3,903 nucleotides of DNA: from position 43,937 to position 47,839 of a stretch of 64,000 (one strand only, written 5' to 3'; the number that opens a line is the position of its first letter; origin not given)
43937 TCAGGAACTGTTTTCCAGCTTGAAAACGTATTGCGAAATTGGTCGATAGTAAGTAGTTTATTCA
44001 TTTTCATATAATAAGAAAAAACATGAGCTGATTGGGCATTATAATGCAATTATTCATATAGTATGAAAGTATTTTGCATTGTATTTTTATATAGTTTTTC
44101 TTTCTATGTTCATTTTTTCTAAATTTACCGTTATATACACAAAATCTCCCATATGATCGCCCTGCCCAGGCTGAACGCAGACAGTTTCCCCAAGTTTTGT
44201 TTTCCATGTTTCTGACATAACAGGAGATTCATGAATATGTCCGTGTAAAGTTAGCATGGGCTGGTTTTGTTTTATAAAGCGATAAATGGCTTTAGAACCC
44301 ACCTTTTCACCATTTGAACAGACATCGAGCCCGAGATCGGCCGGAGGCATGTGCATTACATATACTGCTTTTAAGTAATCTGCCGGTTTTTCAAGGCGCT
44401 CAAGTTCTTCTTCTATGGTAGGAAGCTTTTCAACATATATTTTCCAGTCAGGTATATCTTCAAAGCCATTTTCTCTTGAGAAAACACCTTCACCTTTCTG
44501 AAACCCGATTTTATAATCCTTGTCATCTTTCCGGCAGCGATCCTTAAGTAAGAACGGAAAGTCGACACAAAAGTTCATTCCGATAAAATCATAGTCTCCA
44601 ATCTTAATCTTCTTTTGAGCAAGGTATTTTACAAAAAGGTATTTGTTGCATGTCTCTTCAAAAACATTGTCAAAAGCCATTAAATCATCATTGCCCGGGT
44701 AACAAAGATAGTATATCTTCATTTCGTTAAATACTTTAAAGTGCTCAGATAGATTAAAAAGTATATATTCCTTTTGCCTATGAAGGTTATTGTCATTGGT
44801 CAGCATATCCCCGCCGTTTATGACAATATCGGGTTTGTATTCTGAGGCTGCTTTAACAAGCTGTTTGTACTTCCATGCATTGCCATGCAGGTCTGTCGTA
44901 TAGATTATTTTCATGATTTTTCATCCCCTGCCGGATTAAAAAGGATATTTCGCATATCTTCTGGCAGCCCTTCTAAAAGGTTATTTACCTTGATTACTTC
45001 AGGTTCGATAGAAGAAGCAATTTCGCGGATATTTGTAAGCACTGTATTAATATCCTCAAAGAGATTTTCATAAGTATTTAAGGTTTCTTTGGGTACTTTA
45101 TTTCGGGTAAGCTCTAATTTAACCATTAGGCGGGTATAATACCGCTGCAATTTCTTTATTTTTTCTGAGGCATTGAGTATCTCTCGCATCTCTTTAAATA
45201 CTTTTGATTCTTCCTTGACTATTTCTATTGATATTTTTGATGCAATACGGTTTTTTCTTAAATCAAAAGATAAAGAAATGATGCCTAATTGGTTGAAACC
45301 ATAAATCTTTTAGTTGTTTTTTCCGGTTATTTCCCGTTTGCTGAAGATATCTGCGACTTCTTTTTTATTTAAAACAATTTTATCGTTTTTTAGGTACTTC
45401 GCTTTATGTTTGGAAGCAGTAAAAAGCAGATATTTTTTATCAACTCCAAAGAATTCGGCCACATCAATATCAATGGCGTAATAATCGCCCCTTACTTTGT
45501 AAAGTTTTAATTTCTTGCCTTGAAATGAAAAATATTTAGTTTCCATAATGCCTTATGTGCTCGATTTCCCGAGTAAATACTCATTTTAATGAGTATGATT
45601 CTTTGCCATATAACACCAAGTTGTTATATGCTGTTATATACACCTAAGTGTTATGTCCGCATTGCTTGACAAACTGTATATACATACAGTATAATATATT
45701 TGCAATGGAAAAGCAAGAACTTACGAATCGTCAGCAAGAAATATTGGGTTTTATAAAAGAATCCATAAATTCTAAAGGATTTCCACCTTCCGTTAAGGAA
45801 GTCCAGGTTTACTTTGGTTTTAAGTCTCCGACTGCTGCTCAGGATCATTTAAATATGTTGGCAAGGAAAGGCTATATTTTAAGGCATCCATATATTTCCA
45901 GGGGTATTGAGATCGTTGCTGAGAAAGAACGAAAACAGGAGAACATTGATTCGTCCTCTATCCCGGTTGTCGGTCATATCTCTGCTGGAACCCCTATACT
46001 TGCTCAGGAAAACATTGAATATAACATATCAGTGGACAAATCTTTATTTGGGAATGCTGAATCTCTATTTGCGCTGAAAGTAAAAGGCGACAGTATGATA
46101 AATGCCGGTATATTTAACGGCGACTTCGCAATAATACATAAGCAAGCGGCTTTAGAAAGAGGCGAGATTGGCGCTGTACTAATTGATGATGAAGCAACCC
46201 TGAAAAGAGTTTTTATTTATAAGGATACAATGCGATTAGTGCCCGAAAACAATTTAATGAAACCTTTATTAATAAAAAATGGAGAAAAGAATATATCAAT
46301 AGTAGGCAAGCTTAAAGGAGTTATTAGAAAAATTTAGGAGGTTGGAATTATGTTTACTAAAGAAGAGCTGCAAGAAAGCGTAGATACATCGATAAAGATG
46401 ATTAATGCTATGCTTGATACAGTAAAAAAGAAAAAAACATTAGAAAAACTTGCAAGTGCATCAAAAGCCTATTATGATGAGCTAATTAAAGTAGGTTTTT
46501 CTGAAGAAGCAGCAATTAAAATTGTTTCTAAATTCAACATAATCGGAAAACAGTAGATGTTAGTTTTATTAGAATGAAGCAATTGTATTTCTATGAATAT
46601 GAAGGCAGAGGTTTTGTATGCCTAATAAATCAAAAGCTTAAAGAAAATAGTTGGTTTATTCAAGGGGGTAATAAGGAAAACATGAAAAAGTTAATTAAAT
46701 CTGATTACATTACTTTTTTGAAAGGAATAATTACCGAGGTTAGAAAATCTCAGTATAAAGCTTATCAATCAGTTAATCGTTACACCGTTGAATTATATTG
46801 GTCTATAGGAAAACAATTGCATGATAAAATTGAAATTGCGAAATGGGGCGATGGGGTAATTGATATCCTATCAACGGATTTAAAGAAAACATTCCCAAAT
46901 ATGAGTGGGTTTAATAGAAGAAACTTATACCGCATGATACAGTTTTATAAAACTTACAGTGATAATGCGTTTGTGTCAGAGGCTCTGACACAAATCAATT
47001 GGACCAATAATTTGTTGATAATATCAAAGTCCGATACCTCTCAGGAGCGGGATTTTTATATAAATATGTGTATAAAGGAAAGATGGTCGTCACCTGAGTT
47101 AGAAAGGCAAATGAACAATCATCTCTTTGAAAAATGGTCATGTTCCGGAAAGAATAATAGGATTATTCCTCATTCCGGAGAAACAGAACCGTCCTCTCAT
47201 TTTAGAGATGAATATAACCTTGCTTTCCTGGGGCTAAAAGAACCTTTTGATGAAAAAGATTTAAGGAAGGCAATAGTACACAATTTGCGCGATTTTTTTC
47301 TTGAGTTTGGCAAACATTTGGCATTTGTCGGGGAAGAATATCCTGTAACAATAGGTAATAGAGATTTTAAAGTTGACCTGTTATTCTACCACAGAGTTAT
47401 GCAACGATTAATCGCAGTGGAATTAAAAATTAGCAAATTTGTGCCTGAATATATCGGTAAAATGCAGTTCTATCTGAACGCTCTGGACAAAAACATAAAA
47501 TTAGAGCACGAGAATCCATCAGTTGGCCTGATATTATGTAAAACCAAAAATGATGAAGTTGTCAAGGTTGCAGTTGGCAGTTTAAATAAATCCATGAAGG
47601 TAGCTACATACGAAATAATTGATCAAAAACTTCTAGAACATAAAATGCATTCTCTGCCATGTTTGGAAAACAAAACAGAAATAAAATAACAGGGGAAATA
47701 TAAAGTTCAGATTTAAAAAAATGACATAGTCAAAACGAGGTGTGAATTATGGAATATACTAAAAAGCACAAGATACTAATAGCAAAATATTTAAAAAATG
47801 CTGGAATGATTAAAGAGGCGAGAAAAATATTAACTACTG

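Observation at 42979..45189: Compact four-gene operon: 92-aa helical protein, calcineurin-like phosphoesterase and two unknown proteins. Candidate undescribed system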

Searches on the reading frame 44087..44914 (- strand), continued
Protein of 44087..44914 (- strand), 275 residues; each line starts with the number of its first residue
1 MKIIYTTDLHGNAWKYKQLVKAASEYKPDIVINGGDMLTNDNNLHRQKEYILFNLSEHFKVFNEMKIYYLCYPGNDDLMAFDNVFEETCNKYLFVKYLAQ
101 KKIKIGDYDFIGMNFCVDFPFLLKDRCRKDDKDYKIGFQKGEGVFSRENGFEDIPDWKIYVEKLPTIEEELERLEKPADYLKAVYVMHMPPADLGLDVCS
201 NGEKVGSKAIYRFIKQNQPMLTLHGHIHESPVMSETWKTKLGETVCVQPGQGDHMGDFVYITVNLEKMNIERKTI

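Call 92: search_protein_families(library=ncbifam, proteins=[L002:5375-5995:+, L002:4290-5312:+, L002:960-1385:-, L002:1397-1591:-], max_evalue=0.01)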
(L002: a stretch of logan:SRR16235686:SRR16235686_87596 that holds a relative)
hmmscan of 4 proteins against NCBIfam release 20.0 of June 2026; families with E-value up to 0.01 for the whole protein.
L002:5375-5995:+ (207 aa): 2 families
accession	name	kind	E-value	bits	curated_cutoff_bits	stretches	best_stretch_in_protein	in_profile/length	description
TIGR01843.1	type_I_hlyD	subfamily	0.0071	15.4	208.65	1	105-186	188-269/422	HlyD family type I secretion periplasmic adaptor subunit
NF041237.1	CAS_csx29_CRASP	exception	0.0093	14.8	300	0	43-207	42-197/670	type III-E CRISPR-associated TPR-CHAT protein Csx29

L002:4290-5312:+ (341 aa): 0 families

L002:960-1385:- (141 aa): 0 families

L002:1397-1591:- (64 aa): 0 families

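Call 93: search_protein_families(library=pfam, proteins=[L002:5375-5995:+, L002:2352-3200:-, L003:8238-8765:+], max_evalue=0.01)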
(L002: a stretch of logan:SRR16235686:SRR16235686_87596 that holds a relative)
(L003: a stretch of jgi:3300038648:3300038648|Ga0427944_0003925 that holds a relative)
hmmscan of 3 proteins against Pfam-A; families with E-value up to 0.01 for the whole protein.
L002:5375-5995:+ (207 aa): 0 families

L002:2352-3200:- (282 aa): 3 families
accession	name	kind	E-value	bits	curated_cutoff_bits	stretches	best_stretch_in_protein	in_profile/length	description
PF00149.33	Metallophos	-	2.3e-10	41.7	21.5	1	1-229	2-190/191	Calcineurin-like phosphoesterase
PF14582.11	Metallophos_3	-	3e-10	40.3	28.2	1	170-266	164-253/259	Metallophosphoesterase, calcineurin superfamily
PF12850.12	Metallophos_2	-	6.2e-06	26.7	27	1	1-36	2-36/154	Calcineurin-like phosphoesterase superfamily domain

L003:8238-8765:+ (176 aa): 1 family
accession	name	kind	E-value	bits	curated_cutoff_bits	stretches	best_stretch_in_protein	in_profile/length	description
PF10543.14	ORF6N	-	6e-29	100.6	27.8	1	21-106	2-86/86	ORF6N domain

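Call 106: search_solved_structures(query=A1, max_evalue=0.001)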
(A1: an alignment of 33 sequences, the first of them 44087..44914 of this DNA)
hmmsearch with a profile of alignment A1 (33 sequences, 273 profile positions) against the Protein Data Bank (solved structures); distinct sequences matched with E-value up to 0.001: 1.
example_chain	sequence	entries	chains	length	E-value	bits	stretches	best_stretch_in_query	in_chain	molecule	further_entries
2yvt_A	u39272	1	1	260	1.5e-07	34.1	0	181-268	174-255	Hypothetical protein aq_1956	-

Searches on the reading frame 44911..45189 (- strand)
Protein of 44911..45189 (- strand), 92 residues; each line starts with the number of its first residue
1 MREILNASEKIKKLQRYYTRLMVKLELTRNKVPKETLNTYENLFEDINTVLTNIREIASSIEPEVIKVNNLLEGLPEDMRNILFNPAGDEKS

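Call 3: search_protein_families(library=pfam, proteins=[window:44911-45189:-], max_evalue=0.1)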
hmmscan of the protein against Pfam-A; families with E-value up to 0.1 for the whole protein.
window:44911-45189:- (92 aa): 4 families
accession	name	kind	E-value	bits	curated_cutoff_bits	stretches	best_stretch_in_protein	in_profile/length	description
PF10158.14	LOH1CR12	-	0.049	14.2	24.7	1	9-80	56-122/131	Tumour suppressor protein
PF04513.17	Baculo_PEP_C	-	0.062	13.8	38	1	9-82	45-118/140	Baculovirus polyhedron envelope protein, PEP, C terminus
PF05531.17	NPV_P10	-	0.085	13.8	29.8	0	4-65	13-73/75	Nucleopolyhedrovirus P10 protein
PF06840.17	PDC10_C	-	0.095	13.2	27.3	0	34-77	39-82/90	Programmed cell death protein 10, C-terminal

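Call 4: search_protein_families(library=padloc, proteins=[window:44911-45189:-], max_evalue=0.1)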
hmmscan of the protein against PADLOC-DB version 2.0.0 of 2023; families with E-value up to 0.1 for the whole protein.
window:44911-45189:- (92 aa): 2 families
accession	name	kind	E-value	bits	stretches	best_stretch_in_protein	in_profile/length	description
PDLC00566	JetA3|JetA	-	0.00086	16.3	1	11-53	195-235/503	Unknown function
PDLC01517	Cmr5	-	0.026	12.9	0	2-54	56-108/131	CAS-III-C; effector_SS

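Call 5: search_protein_families(library=ncbifam, proteins=[window:44911-45189:-], max_evalue=0.1)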
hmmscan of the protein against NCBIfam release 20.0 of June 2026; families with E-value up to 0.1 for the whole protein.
window:44911-45189:- (92 aa): 0 families

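Call 6: search_protein_families(library=phrogs, proteins=[window:44911-45189:-], max_evalue=0.1)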
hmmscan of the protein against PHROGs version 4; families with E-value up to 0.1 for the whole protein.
window:44911-45189:- (92 aa): 4 families
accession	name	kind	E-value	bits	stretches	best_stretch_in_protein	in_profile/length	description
phrog_31798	-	unknown function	0.031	14.2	1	8-83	90-165/406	-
phrog_16326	-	unknown function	0.043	14.4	1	9-89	23-99/222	-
phrog_3550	-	unknown function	0.048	15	0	8-57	8-44/79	-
phrog_7966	-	unknown function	0.049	14.8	1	6-62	29-86/88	-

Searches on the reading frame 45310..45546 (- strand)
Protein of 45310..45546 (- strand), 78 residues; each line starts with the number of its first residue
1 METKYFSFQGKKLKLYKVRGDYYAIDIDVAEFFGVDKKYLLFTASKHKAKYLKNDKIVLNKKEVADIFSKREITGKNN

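Call 3: search_protein_families(library=pfam, proteins=[window:45310-45546:-], max_evalue=0.1)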
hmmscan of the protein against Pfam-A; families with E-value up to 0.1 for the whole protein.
window:45310-45546:- (78 aa): 1 family
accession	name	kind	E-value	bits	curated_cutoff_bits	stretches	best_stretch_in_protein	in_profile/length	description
PF10543.14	ORF6N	-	0.0011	19.6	27.8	1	14-74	2-62/86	ORF6N domain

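Call 4: search_protein_families(library=padloc, proteins=[window:45310-45546:-], max_evalue=0.1)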
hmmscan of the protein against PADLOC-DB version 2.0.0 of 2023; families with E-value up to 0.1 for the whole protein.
window:45310-45546:- (78 aa): 3 families
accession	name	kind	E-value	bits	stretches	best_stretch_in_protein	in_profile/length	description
PDLC04849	PDC-S05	-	0.00019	19.2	1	7-72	6-71/183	-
PDLC04856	PDC-S05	-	0.00025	18.8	1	13-72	14-73/177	-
PDLC04869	PDC-S05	-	0.00068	16.9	1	13-72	19-78/306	-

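Call 5: search_protein_families(library=ncbifam, proteins=[window:45310-45546:-], max_evalue=0.1)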
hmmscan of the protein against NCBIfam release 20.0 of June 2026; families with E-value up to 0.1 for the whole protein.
window:45310-45546:- (78 aa): 0 families

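Call 6: search_protein_families(library=phrogs, proteins=[window:45310-45546:-], max_evalue=0.1)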
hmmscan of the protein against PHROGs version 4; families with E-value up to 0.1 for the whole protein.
window:45310-45546:- (78 aa): 1 family
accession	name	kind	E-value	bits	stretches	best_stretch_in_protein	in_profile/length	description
phrog_7672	-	unknown function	0.014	16.3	1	37-74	77-116/129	-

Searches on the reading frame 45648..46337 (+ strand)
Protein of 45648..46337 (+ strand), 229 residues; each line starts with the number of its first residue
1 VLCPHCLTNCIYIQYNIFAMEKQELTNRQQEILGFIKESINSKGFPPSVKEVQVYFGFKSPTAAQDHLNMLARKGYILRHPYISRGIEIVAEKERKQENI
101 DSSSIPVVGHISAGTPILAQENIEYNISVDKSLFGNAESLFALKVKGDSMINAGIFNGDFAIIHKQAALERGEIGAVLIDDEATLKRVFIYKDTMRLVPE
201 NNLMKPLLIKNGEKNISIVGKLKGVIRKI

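Call 3: search_protein_families(library=pfam, proteins=[window:45648-46337:+], max_evalue=0.1)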
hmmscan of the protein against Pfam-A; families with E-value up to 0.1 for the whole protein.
window:45648-46337:+ (229 aa): 2 families
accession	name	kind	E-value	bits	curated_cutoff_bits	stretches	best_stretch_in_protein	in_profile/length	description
PF00717.28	Peptidase_S24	-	1.3e-30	106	23.3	1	106-222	1-115/116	Peptidase S24-like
PF01726.22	LexA_DNA_bind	-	1.5e-22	79.5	23.7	1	23-86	2-65/65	LexA DNA binding domain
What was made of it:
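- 45705..46337 (+): lexA, transcribed divergently from the cassette. LexA_DNA_bind 79.5 bits and Peptidase_S24 106 bits (call 3).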

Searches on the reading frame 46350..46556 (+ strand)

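Call 3: search_protein_families(library=pfam, proteins=[window:46350-46556:+], max_evalue=0.1)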
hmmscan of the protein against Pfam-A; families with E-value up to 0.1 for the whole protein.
window:46350-46556:+ (68 aa): 1 family
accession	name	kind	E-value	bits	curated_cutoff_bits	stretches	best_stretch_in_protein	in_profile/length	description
PF19041.5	CBP30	-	0.09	12.6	27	1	10-68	101-159/299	Nuclear cap binding complex subunit CBP30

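Call 4: search_protein_families(library=padloc, proteins=[window:46350-46556:+], max_evalue=0.1)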
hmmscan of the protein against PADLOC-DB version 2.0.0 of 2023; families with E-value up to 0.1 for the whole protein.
window:46350-46556:+ (68 aa): 0 families

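Call 5: search_protein_families(library=ncbifam, proteins=[window:46350-46556:+], max_evalue=0.1)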
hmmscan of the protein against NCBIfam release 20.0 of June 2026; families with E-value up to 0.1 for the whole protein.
window:46350-46556:+ (68 aa): 1 family
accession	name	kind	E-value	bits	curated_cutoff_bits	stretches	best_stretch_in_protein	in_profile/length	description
NF040499.1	Bdr_N_group1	subfamily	0.054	13.3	40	0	42-61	7-26/52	Bdr family repetitive protein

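Call 6: search_protein_families(library=phrogs, proteins=[window:46350-46556:+], max_evalue=0.1)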
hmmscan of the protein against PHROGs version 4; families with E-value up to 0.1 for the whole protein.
window:46350-46556:+ (68 aa): 3 families
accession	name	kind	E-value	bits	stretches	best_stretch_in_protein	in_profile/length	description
phrog_26408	-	unknown function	0.0012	20.2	1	33-60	33-60/65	-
phrog_8955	-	unknown function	0.0028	18.4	1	28-58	27-57/70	-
phrog_20731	-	unknown function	0.013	16.7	1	22-62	34-74/80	-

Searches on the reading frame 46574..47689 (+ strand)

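Call 3: search_protein_families(library=pfam, proteins=[window:46574-47689:+], max_evalue=0.1)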
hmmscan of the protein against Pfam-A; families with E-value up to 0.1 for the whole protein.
window:46574-47689:+ (371 aa): 3 families
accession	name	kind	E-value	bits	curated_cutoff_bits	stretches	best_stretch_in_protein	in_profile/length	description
PF06250.17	YhcG_C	-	4.4e-49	166.8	32.5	1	209-352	3-148/157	YhcG PDDEXK nuclease domain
PF17761.7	DUF1016_N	-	8.1e-41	139.8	32.8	1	52-187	2-137/137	DUF1016 N-terminal domain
PF07156.20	Prenylcys_lyase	-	0.0021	17.6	27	1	22-110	116-204/363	Prenylcysteine lyase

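Call 4: search_protein_families(library=padloc, proteins=[window:46574-47689:+], max_evalue=0.1)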
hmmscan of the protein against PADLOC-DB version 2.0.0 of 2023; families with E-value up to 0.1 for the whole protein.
window:46574-47689:+ (371 aa): 30 families (the best 25 are shown)
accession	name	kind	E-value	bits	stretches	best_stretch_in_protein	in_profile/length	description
PDLC04795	PDC-S02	-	6.3e-118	392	1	31-367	10-349/357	-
PDLC04831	PDC-S02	-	2.6e-108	360.6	1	40-365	6-331/346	-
PDLC04810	PDC-S02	-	1.3e-99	331.8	1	40-365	6-344/355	-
PDLC04807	PDC-S02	-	5.7e-85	283.6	1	37-358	4-335/351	-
PDLC04822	PDC-S02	-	5.7e-81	270.3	1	47-330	12-292/294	-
PDLC04803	PDC-S02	-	3.4e-79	264.3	1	110-365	7-261/269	-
PDLC04826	PDC-S02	-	4.3e-60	201.1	1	39-249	3-216/222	-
PDLC04813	PDC-S02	-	1.1e-55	186.2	1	208-367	6-167/175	-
PDLC04827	PDC-S02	-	3.9e-49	165.3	1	38-261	2-230/234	-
PDLC04801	PDC-S02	-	3.1e-42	142.9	1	52-190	18-156/205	-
PDLC04811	PDC-S02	-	1.1e-38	130.7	1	39-189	6-156/172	-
PDLC04800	PDC-S02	-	1.3e-36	123.8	1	41-159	7-125/129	-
PDLC04820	PDC-S02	-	1.8e-35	120.6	1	57-334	38-290/332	-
PDLC04817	PDC-S02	-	2.9e-33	113.6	2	57-260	20-227/286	-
PDLC04821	PDC-S02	-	6.4e-31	105.3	1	45-162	10-127/133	-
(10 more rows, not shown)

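Call 5: search_protein_families(library=ncbifam, proteins=[window:46574-47689:+], max_evalue=0.1)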
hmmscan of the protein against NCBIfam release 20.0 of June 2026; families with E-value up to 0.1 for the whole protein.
window:46574-47689:+ (371 aa): 1 family
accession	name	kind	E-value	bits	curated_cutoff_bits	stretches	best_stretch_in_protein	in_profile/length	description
NF007570.0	PRK10201.1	equivalog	0.018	14.8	144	1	55-130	84-161/168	G/U mismatch-specific DNA glycosylase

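Call 6: search_protein_families(library=phrogs, proteins=[window:46574-47689:+], max_evalue=0.1)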
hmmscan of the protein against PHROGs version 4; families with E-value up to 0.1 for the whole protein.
window:46574-47689:+ (371 aa): 1 family
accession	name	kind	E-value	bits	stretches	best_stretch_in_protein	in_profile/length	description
phrog_22762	-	unknown function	4.8e-71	240.8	1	43-352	6-315/343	-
